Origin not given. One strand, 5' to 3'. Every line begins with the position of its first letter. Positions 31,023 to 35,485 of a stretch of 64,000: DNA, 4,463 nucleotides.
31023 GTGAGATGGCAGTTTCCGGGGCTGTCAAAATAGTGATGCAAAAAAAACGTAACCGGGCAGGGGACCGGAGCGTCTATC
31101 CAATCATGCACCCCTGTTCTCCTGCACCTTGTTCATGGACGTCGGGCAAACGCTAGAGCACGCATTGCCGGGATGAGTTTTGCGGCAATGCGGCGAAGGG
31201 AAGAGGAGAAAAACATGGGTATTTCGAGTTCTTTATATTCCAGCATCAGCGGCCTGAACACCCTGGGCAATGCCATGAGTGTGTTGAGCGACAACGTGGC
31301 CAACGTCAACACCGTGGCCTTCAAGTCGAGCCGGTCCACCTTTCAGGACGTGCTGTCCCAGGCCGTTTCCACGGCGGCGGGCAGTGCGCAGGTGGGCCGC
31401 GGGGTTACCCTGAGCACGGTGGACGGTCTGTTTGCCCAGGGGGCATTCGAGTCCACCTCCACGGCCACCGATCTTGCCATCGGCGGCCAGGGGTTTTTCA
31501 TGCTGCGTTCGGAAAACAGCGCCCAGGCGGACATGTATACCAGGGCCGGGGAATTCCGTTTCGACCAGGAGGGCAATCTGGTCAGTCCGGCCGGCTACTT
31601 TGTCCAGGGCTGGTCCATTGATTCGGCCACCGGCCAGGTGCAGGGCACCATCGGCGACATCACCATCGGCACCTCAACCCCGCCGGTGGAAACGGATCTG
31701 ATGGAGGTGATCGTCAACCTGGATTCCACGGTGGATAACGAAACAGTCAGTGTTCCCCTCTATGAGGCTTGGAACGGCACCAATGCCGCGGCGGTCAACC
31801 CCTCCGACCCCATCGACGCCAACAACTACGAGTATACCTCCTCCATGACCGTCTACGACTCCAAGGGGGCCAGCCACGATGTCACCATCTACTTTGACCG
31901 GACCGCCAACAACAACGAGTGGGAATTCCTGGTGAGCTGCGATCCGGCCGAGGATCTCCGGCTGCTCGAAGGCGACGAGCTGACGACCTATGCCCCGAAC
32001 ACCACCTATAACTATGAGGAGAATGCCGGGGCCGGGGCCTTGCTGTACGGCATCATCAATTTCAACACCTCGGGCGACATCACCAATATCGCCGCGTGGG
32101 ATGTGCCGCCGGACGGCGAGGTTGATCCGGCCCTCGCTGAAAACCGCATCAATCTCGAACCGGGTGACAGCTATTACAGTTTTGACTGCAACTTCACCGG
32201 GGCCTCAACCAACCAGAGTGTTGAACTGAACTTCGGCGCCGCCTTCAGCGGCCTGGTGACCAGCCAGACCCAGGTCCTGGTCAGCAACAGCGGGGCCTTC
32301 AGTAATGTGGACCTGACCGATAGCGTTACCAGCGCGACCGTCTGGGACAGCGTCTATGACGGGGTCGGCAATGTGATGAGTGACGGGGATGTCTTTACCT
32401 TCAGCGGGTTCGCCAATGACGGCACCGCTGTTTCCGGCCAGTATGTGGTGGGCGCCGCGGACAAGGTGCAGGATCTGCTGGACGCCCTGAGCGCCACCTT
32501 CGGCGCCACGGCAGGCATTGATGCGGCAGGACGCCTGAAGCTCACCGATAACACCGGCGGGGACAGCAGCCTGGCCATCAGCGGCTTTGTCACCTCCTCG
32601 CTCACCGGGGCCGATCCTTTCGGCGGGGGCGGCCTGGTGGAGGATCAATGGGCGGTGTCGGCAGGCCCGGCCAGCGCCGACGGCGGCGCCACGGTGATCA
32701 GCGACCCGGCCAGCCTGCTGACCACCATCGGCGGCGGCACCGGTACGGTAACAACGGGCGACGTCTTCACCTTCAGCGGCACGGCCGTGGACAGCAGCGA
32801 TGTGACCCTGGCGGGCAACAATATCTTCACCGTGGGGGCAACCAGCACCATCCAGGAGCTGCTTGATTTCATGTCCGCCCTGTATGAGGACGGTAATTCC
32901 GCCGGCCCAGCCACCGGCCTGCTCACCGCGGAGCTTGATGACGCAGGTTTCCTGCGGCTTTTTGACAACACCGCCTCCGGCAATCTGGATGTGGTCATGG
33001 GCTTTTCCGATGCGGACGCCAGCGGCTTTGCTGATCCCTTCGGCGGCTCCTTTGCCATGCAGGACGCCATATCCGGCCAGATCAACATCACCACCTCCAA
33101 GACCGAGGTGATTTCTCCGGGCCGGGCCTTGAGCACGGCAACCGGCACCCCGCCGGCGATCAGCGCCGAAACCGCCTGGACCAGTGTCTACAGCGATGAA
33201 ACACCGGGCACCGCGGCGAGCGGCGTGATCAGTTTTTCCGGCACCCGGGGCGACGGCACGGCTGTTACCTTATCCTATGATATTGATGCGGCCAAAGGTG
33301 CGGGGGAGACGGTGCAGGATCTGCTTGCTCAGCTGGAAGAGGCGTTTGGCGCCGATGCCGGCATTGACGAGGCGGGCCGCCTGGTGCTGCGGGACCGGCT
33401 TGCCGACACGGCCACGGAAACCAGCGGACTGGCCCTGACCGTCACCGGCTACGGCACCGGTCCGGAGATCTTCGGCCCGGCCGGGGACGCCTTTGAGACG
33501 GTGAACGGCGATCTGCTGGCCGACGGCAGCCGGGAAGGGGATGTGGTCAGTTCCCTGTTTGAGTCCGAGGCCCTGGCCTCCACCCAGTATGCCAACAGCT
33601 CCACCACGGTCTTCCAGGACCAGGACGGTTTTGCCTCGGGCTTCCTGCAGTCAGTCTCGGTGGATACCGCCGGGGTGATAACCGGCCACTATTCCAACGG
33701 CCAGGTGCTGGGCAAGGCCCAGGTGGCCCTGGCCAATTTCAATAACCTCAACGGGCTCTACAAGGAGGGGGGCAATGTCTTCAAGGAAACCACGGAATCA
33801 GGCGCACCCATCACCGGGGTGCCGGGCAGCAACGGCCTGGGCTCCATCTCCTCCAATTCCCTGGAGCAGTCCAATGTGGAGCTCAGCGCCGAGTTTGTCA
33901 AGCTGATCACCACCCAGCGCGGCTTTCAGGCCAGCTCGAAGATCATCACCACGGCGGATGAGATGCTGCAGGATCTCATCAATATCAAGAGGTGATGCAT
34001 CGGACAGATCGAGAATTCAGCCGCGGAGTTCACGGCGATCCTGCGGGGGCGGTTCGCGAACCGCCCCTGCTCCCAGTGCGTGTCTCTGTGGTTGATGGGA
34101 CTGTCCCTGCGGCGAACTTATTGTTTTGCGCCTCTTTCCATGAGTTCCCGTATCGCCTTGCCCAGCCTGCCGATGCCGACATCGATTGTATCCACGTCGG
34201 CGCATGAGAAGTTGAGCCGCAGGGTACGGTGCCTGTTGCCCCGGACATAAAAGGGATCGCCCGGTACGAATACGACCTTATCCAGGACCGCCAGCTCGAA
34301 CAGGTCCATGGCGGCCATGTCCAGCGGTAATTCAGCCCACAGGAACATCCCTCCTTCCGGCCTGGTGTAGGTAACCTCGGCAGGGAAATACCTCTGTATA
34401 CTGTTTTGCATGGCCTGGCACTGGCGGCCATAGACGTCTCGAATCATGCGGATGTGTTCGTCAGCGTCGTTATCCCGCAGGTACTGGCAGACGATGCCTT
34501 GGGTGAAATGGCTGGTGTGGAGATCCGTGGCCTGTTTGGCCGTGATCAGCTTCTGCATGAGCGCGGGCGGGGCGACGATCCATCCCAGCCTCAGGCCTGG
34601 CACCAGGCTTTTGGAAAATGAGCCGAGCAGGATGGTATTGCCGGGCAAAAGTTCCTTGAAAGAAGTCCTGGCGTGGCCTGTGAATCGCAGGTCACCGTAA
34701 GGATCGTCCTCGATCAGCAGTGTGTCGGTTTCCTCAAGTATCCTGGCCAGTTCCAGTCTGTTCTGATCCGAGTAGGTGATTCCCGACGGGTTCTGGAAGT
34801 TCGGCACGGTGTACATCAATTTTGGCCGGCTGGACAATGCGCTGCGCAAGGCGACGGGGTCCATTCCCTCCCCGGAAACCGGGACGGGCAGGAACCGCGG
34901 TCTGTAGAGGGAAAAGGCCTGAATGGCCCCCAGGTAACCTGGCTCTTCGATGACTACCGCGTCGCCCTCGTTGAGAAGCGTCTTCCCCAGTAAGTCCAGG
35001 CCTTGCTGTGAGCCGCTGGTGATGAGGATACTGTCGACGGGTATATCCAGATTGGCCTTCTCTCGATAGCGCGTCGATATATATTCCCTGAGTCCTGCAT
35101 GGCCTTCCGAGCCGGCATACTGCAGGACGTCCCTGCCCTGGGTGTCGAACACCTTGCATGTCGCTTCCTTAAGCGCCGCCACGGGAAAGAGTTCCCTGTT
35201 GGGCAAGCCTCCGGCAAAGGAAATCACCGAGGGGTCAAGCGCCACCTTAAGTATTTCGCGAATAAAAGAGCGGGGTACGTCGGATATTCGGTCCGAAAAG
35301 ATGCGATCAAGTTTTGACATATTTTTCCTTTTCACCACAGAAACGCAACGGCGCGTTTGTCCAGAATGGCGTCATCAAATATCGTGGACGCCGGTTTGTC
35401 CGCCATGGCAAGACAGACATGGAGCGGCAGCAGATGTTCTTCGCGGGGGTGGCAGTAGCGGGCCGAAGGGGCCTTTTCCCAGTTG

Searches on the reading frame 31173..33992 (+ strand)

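Call 27: search_protein_families(library=ncbifam, proteins=[window:31173-33992:+], max_evalue=0.00001)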
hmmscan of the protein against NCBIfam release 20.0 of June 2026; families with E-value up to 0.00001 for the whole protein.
window:31173-33992:+ (940 aa): 23 families
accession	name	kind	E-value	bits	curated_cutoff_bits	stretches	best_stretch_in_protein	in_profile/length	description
NF004238.1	PRK05682.1-1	equivalog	3.2e-89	300.1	400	2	23-267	5-225/414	flagellar hook protein FlgE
NF004241.1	PRK05682.1-5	equivalog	1e-87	295.2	469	2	19-267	3-240/446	flagellar hook protein FlgE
TIGR03506.1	FlgEFG_subfam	subfamily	3.4e-86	290.1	70.25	2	19-296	1-204/351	flagellar hook-basal body complex protein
TIGR02489.1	flgE_epsilon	equivalog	8e-72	242.8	412.85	2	801-939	582-718/719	flagellar hook protein FlgE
NF005286.1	PRK06803.1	equivalog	1.2e-70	238.6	467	2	801-937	264-400/402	flagellar hook protein FlgE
NF004240.1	PRK05682.1-4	equivalog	3.4e-68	231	472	2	23-355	5-305/443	flagellar hook protein FlgE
NF004242.0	PRK05682.2-1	equivalog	4.5e-66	223.4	365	2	15-308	1-248/422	flagellar hook protein FlgE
NF009278.1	PRK12636.1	equivalog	7.9e-64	215.7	350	2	825-940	148-263/263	flagellar basal body rod protein FlgG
NF004243.1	PRK05682.2-2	equivalog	1.8e-62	211.7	801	2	15-254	1-224/420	flagellar hook protein FlgE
NF040922.1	flgE_Caulobact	equivalog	1.2e-58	199.3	750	2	799-940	364-505/505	flagellar hook protein FlgE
TIGR02488.1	flgG_G_neg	equivalog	5.2e-50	170.4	252.75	2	826-936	145-256/259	flagellar basal-body rod protein FlgG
TIGR02490.1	flgF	equivalog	3.6e-47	160.7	178.5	2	21-159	1-120/218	flagellar basal-body rod protein FlgF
NF009456.0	PRK12816.1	equivalog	2.5e-42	145.4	416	2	827-940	150-264/264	flagellar basal body rod protein FlgG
NF009279.0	PRK12637.1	equivalog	1.3e-36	126.3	663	2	804-938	339-472/473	flagellar hook protein FlgE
NF004495.0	PRK05841.1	equivalog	3.4e-31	108.4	857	2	794-940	445-603/603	flagellar hook protein FlgE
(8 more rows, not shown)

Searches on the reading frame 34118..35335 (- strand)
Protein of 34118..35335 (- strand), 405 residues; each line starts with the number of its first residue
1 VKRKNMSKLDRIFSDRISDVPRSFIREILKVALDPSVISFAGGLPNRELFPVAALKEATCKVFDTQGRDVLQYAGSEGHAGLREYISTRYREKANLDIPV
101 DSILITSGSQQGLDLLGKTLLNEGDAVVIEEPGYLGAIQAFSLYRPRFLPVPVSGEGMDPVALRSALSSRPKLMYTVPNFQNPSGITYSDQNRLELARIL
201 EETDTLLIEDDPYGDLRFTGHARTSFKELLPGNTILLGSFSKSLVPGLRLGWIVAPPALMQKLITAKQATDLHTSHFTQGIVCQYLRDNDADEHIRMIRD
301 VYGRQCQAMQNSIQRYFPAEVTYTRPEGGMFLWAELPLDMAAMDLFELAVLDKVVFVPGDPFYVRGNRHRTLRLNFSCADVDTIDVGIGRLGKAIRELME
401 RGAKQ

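Call 27: search_protein_families(library=ncbifam, proteins=[window:34118-35335:-], max_evalue=0.00001)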
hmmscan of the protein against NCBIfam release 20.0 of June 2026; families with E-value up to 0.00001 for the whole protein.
window:34118-35335:- (405 aa): 63 families (the best 25 are shown)
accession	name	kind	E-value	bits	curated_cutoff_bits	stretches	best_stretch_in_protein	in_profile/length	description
NF052282.1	PLP_TF_PdxR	equivalog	2.3e-70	237.9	320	1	34-391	91-447/448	MocR-like pyridoxine biosynthesis transcription factor PdxR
NF052290.2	MocR_like_YczR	exception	1.1e-60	205.7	487.4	1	76-392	140-455/458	MocR-like transcription factor YczR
NF052281.1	rhizopine_MocR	equivalog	2.7e-55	187.9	650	1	15-394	102-478/479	rhizopine catabolism transcriptional regulator MocR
NF041364.1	GntC_guanitoxin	equivalog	1.9e-45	155.3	415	1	52-388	13-350/356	guanitoxin biosynthesis PLP-dependent (S)-gamma-hydroxy-L-arginine cyclodehydratase GntC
TIGR04461.1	endura_MppQ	equivalog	4.9e-45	154.2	540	1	40-393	17-378/392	enduracididine biosynthesis enzyme MppQ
NF052286.1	ecto_TF_EhuR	exception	2e-38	132.2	480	1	87-396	145-450/458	MocR-like ectoine utilization transcription factor EhuR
NF006229.0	PRK08361.1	equivalog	3.2e-32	112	624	1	11-395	8-388/391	aspartate aminotransferase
TIGR03947.1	viomycin_VioD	equivalog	3e-31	108.6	390.9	1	71-394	45-358/359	capreomycidine synthase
NF005305.0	PRK06836.1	equivalog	1.7e-29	103.3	376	1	38-397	37-393/396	pyridoxal phosphate-dependent aminotransferase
NF006967.0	PRK09440.1-5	equivalog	5e-29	101.3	402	1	181-401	194-421/424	valine--pyruvate transaminase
NF012025.0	PRK15481.1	equivalog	7.4e-29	100.7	573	1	70-381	115-416/432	MocR-like B6 salvage transcription factor PtsJ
NF005817.0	PRK07683.1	equivalog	1.3e-27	96.6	575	1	12-397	4-383/387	aminotransferase A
NF005588.0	PRK07309.1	equivalog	1.2e-26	93.6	576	1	13-396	7-387/391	pyridoxal phosphate-dependent aminotransferase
NF052285.1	GABA_TF_GabR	exception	1.3e-26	93.4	600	1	37-393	94-454/456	MocR-like transcriptional regulator GabR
NF004770.0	PRK06108.1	subfamily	1.7e-26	93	422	1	10-396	10-393/396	pyridoxal phosphate-dependent aminotransferase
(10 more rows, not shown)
